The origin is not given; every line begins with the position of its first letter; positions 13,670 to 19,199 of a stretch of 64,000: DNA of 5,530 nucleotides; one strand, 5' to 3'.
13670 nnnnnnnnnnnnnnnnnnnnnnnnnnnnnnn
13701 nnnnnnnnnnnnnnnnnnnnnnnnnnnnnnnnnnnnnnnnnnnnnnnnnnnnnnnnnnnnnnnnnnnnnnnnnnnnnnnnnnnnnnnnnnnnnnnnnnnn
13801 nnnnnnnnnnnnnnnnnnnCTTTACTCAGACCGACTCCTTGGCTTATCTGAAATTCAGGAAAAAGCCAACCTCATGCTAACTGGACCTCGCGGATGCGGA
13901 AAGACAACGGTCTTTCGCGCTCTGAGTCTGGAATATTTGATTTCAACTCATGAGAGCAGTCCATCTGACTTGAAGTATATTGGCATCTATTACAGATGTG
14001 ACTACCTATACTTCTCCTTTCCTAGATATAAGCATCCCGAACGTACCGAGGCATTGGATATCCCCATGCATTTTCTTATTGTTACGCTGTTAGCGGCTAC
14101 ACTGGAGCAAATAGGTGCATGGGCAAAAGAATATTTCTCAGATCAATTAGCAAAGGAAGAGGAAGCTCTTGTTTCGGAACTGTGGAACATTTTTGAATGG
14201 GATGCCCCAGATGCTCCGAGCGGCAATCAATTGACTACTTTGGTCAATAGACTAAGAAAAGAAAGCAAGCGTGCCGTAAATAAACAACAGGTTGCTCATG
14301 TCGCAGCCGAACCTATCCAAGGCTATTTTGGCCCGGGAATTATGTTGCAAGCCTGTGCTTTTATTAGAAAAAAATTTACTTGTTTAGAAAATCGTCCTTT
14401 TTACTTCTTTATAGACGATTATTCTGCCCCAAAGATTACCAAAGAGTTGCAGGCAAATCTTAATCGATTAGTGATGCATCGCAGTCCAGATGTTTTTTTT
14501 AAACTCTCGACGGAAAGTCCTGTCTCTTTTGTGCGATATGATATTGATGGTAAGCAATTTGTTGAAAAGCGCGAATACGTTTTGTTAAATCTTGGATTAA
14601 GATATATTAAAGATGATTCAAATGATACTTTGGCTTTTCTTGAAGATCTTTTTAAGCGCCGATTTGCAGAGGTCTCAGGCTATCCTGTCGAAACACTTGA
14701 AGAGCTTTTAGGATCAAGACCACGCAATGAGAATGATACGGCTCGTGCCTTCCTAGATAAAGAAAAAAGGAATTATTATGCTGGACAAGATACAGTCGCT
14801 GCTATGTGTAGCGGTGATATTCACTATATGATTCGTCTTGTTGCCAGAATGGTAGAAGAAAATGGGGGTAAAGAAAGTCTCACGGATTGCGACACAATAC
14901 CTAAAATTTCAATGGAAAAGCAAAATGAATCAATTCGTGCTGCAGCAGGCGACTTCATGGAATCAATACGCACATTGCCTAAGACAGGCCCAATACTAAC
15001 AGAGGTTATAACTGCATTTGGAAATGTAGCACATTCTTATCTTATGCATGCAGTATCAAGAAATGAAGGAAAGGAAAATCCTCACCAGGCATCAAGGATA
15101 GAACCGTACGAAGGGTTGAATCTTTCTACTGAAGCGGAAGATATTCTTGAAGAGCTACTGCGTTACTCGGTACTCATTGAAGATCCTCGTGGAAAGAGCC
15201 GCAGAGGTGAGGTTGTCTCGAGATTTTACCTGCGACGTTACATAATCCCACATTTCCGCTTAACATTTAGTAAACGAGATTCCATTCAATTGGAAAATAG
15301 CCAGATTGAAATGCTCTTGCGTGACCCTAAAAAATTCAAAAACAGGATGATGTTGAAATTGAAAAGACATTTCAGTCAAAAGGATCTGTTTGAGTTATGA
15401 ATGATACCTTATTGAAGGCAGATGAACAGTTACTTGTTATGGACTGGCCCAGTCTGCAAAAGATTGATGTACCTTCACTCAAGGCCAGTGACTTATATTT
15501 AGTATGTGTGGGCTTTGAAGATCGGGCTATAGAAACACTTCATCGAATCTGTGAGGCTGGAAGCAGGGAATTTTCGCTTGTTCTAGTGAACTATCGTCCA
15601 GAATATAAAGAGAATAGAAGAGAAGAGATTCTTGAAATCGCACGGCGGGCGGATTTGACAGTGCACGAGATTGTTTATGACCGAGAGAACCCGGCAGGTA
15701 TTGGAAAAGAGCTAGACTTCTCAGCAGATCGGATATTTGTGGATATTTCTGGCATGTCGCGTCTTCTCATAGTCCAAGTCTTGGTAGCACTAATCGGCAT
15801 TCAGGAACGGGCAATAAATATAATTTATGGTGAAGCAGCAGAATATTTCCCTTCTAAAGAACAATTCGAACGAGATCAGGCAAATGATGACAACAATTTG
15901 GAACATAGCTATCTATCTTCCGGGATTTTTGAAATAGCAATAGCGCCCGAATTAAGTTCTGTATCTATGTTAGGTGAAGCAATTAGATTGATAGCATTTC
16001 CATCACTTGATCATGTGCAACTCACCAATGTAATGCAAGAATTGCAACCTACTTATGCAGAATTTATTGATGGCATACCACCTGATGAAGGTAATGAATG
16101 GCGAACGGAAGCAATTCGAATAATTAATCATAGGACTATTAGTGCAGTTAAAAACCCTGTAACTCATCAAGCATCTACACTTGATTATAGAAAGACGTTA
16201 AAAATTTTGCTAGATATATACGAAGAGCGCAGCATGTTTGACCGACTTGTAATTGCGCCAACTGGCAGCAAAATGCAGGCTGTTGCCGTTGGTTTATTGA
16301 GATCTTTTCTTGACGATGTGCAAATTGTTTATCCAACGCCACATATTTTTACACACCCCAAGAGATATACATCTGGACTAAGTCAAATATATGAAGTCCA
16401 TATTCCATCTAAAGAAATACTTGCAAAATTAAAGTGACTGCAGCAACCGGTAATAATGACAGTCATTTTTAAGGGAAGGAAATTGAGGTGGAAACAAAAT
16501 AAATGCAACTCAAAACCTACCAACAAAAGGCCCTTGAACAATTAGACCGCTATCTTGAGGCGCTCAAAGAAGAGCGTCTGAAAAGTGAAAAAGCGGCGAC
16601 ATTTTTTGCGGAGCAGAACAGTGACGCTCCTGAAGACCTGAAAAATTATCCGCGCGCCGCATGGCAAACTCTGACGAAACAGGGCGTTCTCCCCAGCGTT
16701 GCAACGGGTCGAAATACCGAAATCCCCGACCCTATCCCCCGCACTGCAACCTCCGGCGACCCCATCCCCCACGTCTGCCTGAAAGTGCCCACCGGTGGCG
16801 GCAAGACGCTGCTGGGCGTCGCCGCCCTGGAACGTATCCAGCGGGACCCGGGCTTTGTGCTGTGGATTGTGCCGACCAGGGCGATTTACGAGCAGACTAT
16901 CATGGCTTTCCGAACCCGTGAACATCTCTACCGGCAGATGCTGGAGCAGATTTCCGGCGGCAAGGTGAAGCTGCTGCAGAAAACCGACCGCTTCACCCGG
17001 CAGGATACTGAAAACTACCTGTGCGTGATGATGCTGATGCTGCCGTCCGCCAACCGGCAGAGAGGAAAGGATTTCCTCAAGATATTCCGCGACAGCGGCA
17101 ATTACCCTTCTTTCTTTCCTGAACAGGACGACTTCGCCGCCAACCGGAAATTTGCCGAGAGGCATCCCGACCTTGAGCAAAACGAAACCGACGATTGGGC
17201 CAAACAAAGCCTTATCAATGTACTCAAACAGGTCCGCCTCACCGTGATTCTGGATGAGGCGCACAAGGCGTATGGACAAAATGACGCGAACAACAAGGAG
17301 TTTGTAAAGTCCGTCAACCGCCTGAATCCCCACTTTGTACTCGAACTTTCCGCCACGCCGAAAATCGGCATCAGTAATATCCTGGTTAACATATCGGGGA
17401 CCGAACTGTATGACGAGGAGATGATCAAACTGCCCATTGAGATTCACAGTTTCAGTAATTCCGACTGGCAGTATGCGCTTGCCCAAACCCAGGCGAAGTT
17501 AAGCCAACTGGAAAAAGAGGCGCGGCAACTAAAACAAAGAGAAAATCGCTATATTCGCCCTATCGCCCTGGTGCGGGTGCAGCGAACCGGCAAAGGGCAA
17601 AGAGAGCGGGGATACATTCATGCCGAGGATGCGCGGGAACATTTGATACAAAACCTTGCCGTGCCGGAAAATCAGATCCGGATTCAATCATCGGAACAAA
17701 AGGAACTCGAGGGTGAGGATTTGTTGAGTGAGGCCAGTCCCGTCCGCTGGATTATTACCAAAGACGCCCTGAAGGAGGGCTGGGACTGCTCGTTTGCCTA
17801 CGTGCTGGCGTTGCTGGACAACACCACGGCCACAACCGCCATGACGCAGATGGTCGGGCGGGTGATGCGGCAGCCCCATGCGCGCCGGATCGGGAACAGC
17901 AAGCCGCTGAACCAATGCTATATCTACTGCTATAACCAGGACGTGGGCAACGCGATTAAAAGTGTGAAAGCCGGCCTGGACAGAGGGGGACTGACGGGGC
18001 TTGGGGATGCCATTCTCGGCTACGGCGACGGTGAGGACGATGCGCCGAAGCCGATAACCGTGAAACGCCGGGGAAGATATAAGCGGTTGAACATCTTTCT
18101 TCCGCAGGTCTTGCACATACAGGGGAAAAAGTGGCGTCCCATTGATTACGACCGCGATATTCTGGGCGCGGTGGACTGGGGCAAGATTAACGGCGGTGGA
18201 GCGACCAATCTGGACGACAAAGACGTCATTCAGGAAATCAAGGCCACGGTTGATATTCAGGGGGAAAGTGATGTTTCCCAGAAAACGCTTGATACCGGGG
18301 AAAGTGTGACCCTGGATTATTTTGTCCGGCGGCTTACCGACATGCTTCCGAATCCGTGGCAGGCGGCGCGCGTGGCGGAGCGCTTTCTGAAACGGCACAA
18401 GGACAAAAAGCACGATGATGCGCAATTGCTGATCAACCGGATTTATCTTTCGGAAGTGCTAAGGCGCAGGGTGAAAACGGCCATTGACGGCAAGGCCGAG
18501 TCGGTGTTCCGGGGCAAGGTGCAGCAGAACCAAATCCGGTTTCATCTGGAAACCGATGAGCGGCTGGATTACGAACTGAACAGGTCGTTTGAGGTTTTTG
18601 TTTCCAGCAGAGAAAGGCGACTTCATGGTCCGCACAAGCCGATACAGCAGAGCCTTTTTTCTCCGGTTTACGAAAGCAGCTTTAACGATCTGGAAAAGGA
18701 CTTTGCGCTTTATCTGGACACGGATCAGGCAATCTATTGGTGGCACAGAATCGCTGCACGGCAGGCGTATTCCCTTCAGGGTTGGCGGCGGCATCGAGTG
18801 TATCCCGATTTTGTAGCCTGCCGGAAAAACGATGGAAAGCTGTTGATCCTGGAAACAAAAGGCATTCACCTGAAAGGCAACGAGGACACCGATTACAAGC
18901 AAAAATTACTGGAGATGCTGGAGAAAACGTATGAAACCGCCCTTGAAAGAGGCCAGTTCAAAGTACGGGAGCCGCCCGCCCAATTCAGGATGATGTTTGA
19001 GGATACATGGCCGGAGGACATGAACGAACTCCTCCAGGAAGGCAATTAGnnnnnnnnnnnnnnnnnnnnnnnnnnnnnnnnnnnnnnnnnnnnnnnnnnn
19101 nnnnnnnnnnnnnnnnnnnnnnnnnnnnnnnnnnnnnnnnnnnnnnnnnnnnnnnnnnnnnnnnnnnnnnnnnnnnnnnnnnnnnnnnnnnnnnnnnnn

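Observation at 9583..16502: Type III R-M locus split by a ~6.9 kb AT-rich four-gene cassette (mod | TPR-DUF2971 | MTase | kinase-ATPase | CARF-like | res)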

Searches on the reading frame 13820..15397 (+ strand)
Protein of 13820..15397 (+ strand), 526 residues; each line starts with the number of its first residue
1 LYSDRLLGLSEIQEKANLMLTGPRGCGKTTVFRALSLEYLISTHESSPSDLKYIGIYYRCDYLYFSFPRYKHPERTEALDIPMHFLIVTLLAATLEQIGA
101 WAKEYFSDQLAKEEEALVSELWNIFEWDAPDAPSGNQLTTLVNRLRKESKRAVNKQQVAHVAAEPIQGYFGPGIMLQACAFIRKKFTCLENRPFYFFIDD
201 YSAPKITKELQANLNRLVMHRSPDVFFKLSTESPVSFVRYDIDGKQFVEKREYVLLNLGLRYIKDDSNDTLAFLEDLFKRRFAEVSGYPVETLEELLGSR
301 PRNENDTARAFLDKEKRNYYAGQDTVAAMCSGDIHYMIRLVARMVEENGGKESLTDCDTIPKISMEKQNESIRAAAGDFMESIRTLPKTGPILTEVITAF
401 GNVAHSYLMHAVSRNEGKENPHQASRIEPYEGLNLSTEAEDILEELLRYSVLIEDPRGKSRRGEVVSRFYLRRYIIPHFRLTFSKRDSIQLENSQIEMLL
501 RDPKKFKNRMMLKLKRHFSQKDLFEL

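Call 57: search_solved_structures(query=A3, max_evalue=1)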
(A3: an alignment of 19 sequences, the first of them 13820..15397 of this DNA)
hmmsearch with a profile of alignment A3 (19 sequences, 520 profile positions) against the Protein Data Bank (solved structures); distinct sequences matched with E-value up to 1: 114 (the best 60 are shown).
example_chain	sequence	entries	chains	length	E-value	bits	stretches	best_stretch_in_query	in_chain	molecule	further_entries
7z6h_B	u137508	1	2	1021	3.4e-06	29.1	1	21-133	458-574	Cell cycle checkpoint protein RAD1,Cell cycle checkpoint protein RAD17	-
9wfu_A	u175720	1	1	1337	3.5e-06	29.1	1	16-50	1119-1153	ABC transporter D family member 1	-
9wfg_A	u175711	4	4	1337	3.5e-06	29.1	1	16-50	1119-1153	ABC transporter D family member 1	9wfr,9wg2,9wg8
37tt_A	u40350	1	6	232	5.7e-05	25.1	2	341-413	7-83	Z4 c3ii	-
7swl_A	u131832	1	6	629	0.00021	23.3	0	17-61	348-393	Rix7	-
5e7p_A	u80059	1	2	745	0.00073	21.5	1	21-61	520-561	Cell division control protein Cdc48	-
6mat_A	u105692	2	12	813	0.00093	21.1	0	17-61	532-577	Rix7 mutant | Rix7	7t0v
7t3i_A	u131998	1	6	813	0.00094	21.1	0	17-61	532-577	Rix7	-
8y5g_D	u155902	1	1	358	0.0059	18.5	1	20-76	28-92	Spermidine/putrescine import ATP-binding protein PotA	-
8y5g_A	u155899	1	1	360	0.006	18.4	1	20-76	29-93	Spermidine/putrescine import ATP-binding protein PotA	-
9lgo_A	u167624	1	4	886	0.0062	18.4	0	17-61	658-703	ATPase family gene 2 protein homolog A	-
8y5f_A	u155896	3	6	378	0.0065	18.3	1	20-76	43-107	Spermidine/putrescine import ATP-binding protein PotA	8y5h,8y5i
8zx1_A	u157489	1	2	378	0.0065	18.3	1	20-76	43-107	Spermidine/putrescine import ATP-binding protein PotA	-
8rhn_K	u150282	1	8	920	0.0067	18.3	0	17-61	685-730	ATPase family gene 2 protein homolog A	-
9bji_A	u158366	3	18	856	0.0068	18.3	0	20-47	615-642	Nuclear valosin-containing protein-like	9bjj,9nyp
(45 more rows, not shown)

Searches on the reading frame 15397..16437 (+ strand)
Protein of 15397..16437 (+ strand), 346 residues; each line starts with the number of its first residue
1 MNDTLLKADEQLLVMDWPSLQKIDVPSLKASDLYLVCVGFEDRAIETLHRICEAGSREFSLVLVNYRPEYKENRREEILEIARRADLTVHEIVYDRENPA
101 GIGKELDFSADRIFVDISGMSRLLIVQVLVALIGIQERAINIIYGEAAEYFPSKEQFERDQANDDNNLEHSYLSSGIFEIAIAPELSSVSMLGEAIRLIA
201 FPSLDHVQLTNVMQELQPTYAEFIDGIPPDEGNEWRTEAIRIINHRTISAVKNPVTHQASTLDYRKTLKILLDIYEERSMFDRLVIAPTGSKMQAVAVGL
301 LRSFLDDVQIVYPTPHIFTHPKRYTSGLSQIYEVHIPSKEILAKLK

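Call 5: search_protein_families(library=pfam, proteins=[window:15397-16437:+], max_evalue=0.01)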
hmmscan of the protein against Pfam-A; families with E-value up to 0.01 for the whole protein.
window:15397-16437:+ (346 aa): 0 families

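Call 6: search_protein_families(library=padloc, proteins=[window:15397-16437:+], max_evalue=0.01)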
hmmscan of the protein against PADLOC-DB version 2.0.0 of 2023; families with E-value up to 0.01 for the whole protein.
window:15397-16437:+ (346 aa): 10 families
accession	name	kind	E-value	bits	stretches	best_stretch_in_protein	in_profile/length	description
PDLC01917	CARF6--CARF_CARF_CARF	-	2e-14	51.6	1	31-336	15-302/308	-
PDLC01925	CARF6--CARF_STK_AAA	-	3.8e-14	49.4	1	18-335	875-1183/1187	-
PDLC01911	CARF6--CARF_CARF_CARF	-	5.4e-12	43.8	1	28-320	19-305/325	-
PDLC01922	CARF6--CARF_CARF_CARF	-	5.2e-10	37.2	1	29-322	13-283/295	-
PDLC01915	CARF6--CARF_CARF_CARF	-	9.4e-09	33.1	1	18-144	4-125/297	-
PDLC01920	CARF6--CARF_CARF_CARF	-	5.5e-07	27.3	1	102-316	72-277/297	-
PDLC01914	CARF6--CARF_CARF_CARF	-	4.6e-06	24.2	1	68-331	55-303/311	-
PDLC01921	CARF6--CARF_CARF_CARF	-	1.2e-05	22.7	1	29-311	13-271/298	-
PDLC01434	CasR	-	0.00061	17.7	1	33-149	2-114/191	"CAS-I,CAS-II,CAS-III,CAS-IV,CAS-V,CAS-VI; associated_signaling"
PDLC01848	CARF3--CARF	-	0.0036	15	1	34-141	3-112/197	-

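Call 9: search_protein_families(library=ncbifam, proteins=[window:15397-16437:+], max_evalue=0.01)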
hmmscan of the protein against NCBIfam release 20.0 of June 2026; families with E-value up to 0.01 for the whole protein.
window:15397-16437:+ (346 aa): 0 families

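Call 10: search_protein_families(library=pfam, proteins=[window:15397-16437:+], max_evalue=1)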
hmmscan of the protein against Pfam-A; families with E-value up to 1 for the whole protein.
window:15397-16437:+ (346 aa): 1 family
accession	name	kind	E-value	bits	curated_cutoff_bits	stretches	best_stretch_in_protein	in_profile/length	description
PF22662.2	Csa3_N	-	0.046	14.2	27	1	34-137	3-113/120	Csa3 CRISPR-associated Rossmann-like domain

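Call 30: list_cluster_members(proteins=[P0001, window:15397-16437:+, window:11856-12962:+])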
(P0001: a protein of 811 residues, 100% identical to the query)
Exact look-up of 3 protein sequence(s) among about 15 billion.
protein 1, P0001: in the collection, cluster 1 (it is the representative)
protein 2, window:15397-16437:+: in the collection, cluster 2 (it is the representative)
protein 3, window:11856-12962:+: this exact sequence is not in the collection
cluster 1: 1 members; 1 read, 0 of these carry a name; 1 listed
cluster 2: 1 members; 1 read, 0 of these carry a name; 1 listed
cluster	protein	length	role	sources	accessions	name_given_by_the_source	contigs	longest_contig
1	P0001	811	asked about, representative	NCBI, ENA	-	-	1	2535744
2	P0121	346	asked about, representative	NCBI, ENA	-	-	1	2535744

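Call 36: find_homologous_proteins(query=window:15397-16437:+, max_evalue=0.00001)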
Query window:15397-16437:+ (346 aa): 985 proteins with E <= 0.00001 among 3420 candidates; the best 120 are listed.
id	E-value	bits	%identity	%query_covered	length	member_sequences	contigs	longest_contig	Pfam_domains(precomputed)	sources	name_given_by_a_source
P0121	3.1e-224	761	100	100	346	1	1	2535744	-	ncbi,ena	-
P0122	8.3e-130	451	60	100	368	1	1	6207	-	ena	-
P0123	1.7e-129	450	61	99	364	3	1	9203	-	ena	-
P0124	2.2e-129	449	61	99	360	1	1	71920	-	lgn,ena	-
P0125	2.7e-129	449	62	99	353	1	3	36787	-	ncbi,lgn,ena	-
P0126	3.3e-129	449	62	99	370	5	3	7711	-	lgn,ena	-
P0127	4.9e-129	448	62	99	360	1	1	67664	-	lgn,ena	-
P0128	5.4e-129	448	59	100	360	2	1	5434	-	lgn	-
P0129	7.4e-129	448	62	99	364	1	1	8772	-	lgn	-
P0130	8.6e-129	447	62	99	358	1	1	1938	-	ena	-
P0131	1.3e-128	447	61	98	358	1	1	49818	-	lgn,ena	-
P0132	1.7e-128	447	62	99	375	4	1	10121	-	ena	-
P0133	7.7e-128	444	62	98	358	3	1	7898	-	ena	-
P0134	1.1e-127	444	61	99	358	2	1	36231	-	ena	-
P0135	2.3e-127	443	60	99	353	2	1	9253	-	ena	-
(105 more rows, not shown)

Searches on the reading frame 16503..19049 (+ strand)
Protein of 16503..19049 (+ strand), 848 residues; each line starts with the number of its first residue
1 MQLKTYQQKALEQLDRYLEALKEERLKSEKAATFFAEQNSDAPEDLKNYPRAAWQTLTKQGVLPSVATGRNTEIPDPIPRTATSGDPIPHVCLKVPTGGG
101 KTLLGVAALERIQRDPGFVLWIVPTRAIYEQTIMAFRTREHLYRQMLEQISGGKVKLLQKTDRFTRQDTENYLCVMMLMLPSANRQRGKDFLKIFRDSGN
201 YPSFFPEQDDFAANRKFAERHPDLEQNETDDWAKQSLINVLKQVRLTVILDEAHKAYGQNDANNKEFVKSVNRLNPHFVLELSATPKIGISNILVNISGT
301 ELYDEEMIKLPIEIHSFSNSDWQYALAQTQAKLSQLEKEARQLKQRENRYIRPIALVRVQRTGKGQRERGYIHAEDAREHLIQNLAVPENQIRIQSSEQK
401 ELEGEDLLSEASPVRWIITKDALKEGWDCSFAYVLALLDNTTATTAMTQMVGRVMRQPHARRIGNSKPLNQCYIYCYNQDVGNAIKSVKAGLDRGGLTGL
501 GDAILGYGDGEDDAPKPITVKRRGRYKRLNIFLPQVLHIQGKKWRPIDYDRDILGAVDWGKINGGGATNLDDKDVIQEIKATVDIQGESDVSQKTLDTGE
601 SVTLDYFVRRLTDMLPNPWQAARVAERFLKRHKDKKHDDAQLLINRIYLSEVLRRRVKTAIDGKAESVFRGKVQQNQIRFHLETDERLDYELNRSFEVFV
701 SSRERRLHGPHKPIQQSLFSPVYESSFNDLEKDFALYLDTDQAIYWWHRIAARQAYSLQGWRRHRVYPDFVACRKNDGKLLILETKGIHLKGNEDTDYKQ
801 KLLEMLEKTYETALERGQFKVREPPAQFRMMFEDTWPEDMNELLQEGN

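Call 5: search_protein_families(library=pfam, proteins=[window:16503-19049:+], max_evalue=0.01)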
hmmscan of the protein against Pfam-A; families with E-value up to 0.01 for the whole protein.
window:16503-19049:+ (848 aa): 2 families
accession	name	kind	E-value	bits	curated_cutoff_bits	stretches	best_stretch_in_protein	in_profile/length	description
PF04851.21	ResIII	-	1.5e-13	51.4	22.5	1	4-287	5-163/164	Type III restriction enzyme, res subunit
PF00270.35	DEAD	-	8.6e-11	42.3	26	1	90-156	16-85/167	DEAD/DEAH box helicase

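Call 6: search_protein_families(library=padloc, proteins=[window:16503-19049:+], max_evalue=0.01)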
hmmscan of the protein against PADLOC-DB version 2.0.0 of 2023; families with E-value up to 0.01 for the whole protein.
window:16503-19049:+ (848 aa): 7 families
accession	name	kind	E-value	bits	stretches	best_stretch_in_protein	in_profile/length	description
PDLC03653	REase_III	-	1.4e-208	693.1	1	1-840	1-878/883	Type III restriction enzyme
PDLC03650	REase_III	-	6.4e-47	158.5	1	88-478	57-441/898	Type III restriction enzyme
PDLC03647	REase_III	-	1.9e-10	37.5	1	404-458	497-551/989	Type III restriction enzyme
PDLC03649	REase_III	-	3e-09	33.4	1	404-459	485-540/973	Type III restriction enzyme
PDLC03648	REase_III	-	1.9e-06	24.3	1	245-465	133-362/871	Type III restriction enzyme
PDLC01765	Cas3c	-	2.8e-05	21.2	1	90-159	185-249/612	-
PDLC04531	PDC-M23B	-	0.00014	18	1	91-151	316-380/1060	-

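Call 9: search_protein_families(library=ncbifam, proteins=[window:16503-19049:+], max_evalue=0.01)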
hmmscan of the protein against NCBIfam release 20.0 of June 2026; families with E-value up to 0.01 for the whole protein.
window:16503-19049:+ (848 aa): 2 families
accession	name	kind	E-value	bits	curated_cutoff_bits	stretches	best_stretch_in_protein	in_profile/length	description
NF012027.0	PRK15483.1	equivalog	3.9e-05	21.8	564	0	399-458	487-546/986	type III restriction-modification system endonuclease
NF053632.1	heli_RadD_YejH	equivalog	0.00047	18.6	720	0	248-458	112-343/573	DNA repair helicase RadD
